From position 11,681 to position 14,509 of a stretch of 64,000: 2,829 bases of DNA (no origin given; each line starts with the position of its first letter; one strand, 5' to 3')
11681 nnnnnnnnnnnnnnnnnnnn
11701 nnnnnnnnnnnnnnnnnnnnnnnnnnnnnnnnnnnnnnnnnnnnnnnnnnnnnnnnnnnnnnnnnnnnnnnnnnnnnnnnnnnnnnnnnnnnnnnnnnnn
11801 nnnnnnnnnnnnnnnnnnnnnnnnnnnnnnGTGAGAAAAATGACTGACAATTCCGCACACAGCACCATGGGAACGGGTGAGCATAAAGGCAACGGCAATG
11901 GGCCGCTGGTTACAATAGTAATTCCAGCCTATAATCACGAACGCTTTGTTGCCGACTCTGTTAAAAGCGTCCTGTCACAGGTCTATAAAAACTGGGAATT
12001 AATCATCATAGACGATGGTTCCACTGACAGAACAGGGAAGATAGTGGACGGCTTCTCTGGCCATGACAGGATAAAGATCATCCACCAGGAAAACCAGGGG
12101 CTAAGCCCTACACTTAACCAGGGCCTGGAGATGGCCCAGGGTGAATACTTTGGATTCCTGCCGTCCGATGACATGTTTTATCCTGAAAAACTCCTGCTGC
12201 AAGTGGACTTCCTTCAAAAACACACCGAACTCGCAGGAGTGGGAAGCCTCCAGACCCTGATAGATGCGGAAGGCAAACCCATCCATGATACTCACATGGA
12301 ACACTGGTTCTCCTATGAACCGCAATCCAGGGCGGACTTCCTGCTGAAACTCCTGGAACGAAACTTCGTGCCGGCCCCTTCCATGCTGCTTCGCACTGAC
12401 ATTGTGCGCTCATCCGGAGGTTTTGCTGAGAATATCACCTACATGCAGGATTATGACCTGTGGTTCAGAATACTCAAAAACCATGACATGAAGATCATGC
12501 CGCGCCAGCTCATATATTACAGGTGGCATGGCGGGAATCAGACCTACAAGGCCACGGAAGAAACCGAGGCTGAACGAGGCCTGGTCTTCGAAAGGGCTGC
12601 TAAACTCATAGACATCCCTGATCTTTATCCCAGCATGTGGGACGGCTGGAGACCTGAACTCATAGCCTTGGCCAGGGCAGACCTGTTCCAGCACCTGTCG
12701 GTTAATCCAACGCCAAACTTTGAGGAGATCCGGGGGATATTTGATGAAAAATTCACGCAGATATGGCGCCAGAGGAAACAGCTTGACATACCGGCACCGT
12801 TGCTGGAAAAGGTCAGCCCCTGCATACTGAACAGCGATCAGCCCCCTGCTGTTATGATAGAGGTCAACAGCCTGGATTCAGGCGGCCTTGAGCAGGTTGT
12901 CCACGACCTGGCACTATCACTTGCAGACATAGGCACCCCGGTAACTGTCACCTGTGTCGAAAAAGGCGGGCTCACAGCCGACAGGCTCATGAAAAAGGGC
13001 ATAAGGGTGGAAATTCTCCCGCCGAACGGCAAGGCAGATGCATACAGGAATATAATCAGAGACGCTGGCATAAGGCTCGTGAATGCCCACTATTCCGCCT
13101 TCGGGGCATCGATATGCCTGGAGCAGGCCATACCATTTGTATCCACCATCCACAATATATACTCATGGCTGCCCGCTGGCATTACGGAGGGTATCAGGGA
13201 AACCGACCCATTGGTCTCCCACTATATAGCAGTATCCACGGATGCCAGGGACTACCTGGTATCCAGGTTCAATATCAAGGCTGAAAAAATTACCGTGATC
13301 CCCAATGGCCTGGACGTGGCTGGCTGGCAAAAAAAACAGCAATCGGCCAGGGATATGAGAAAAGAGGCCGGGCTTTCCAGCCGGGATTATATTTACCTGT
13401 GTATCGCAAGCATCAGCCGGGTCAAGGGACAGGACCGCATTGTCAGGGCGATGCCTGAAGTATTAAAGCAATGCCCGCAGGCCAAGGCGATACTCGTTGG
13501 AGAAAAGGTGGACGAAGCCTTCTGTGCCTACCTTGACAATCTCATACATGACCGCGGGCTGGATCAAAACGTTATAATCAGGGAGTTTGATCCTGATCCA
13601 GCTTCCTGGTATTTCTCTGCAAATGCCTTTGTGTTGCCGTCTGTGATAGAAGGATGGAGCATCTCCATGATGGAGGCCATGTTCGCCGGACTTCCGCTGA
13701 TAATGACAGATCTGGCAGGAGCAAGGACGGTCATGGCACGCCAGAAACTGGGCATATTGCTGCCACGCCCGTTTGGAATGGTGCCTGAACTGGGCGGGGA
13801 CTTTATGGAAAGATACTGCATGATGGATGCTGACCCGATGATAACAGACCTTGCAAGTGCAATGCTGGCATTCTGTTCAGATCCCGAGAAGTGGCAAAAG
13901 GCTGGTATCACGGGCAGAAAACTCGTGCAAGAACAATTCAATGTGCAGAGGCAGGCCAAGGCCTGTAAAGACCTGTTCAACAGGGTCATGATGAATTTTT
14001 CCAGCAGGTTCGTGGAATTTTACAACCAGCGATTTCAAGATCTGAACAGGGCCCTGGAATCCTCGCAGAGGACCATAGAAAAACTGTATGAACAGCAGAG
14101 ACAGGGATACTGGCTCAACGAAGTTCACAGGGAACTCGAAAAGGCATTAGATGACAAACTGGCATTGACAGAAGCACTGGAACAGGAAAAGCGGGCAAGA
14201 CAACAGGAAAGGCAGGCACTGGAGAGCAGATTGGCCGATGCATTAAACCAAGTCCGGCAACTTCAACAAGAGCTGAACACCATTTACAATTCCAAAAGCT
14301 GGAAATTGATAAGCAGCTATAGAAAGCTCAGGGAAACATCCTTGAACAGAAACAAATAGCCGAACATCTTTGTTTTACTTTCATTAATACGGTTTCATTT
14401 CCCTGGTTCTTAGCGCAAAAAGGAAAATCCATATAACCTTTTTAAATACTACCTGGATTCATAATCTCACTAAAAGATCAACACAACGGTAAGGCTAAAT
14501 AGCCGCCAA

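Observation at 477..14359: Glycan-export locus that encloses four secreted proteins: candidate glycoprotein or envelope-structure system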

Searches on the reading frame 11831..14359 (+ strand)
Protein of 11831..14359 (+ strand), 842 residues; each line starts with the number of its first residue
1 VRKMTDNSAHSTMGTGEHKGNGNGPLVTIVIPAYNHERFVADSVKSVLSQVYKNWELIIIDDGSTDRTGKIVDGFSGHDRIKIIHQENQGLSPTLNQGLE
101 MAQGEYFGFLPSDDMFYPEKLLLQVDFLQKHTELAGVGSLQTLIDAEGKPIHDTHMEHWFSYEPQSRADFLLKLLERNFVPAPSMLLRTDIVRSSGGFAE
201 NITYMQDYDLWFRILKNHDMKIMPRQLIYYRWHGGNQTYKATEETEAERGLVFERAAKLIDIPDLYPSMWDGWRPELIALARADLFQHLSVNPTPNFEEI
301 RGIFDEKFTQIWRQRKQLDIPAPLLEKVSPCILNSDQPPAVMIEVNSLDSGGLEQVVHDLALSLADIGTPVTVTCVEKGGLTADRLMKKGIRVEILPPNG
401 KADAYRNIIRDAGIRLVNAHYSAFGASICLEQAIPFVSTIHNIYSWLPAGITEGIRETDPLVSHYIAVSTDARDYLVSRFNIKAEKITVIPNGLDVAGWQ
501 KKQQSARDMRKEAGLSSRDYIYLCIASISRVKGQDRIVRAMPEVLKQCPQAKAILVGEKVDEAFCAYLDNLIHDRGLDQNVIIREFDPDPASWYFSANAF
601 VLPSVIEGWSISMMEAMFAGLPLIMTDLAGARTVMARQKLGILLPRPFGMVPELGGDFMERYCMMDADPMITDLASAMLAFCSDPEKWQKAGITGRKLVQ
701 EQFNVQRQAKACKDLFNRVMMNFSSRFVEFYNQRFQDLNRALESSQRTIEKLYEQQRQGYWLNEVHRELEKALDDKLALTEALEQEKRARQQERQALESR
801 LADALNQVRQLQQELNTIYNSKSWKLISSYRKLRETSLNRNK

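Call 4: search_protein_families(library=pfam, proteins=[window:11831-14359:+], max_evalue=0.01)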
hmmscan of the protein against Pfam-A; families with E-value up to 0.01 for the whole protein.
window:11831-14359:+ (842 aa): 9 families
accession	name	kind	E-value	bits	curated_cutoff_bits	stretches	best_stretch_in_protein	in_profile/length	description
PF00535.33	Glycos_transf_2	-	2.2e-31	109.5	23.3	1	28-188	1-161/168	Glycosyl transferase family 2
PF00534.26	Glycos_transf_1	-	1.1e-20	74.3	26.4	1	508-645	4-141/172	Glycosyl transferases group 1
PF13692.12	Glyco_trans_1_4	-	1.9e-20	74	27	1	522-645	4-125/142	Glycosyl transferases group 1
PF13439.12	Glyco_transf_4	-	1.2e-18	68.1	28.5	1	351-496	2-168/170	Glycosyltransferase Family 4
PF10111.15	Glyco_tranf_2_2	-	2.6e-14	53.8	27.3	1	28-231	1-217/276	Glycosyltransferase like family 2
PF13641.12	Glyco_tranf_2_3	-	7.6e-09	36.3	27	1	27-224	3-205/230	Glycosyltransferase like family 2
PF13579.12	Glyco_trans_4_4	-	2.9e-07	31.4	29.7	1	351-493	1-158/158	Glycosyl transferase 4-like domain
PF20706.3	GT4-conflict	-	3.9e-07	29.8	26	1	520-638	198-323/385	Family 4 Glycosyltransferase in conflict systems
PF20492.3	ERM_helical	-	0.00058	20.4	40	1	732-814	19-98/120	Ezrin/radixin/moesin, alpha-helical domain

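Call 31: search_protein_families(library=ncbifam, proteins=[window:11831-14359:+], max_evalue=0.01)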
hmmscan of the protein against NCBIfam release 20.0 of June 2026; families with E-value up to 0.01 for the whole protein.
window:11831-14359:+ (842 aa): 53 families (the best 25 are shown)
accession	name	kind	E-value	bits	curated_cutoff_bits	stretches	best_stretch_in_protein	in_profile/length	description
TIGR03088.1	stp2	hypoth_equivalog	2.7e-29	102.4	409.05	1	458-719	133-373/374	TIGR03088 family PEP-CTERM/XrtA system glycosyltransferase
NF047683.1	TeichurnBiosyTuaG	equivalog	6.5e-29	101.3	400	1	23-154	4-136/252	teichuronic acid biosynthesis protein TuaG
NF053739.1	GlytfEpsEBac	equivalog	9.3e-27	93.7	450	1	25-217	1-188/265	glycosyltransferase EpsE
NF007482.0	PRK10073.1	equivalog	1.7e-23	83.1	423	1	25-119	6-101/334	glycosyltransferase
TIGR03937.1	PgaC_IcaA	equivalog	2.1e-20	73.1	422.3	1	21-137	41-159/407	poly-beta-1,6-N-acetyl-D-glucosamine synthase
TIGR02149.1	glgA_Coryne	subfamily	1.2e-19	70.7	302.4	1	464-719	147-390/391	glycogen synthase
NF041876.1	EPS_EpsE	equivalog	1.6e-16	60.5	400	1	484-711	185-388/389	exopolysaccharide biosynthesis GT4 family glycosyltransferase EpsE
TIGR04047.1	MSMEG_0565_glyc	hypoth_equivalog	2.7e-16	59.6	259.85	1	436-630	113-310/373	MSMEG_0565 family glycosyltransferase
TIGR04157.1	glyco_rSAM_CFB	subfamily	5.9e-16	58.5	400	1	462-645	170-349/406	TIGR04157 family glycosyltransferase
NF041875.1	EPS_EpsD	equivalog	6.6e-16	58.6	370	1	27-217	1-192/325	exopolysaccharide biosynthesis glycosyltransferase EpsD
NF050050.1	ProtGlycPglI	equivalog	7.3e-15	55.1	500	1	25-243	2-214/306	GalNAc(5)-diNAcBac-PP-undecaprenol beta-1,3-glucosyltransferase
TIGR03999.1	thiol_BshA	equivalog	9e-15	54.5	273.7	1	466-644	149-320/375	N-acetyl-alpha-D-glucosaminyl L-malate synthase BshA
TIGR04283.1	glyco_like_mftF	equivalog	1.1e-14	54.5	182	1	28-227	2-182/221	TIGR04283 family arsenosugar biosynthesis glycosyltransferase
NF007453.0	PRK10018.1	equivalog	2.8e-14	53.4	382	1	23-137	4-120/280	colanic acid biosynthesis glycosyltransferase WcaA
TIGR04017.1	WcaA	equivalog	8e-14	51.9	495.75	1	24-215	4-189/279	colanic acid biosynthesis glycosyltransferase WcaA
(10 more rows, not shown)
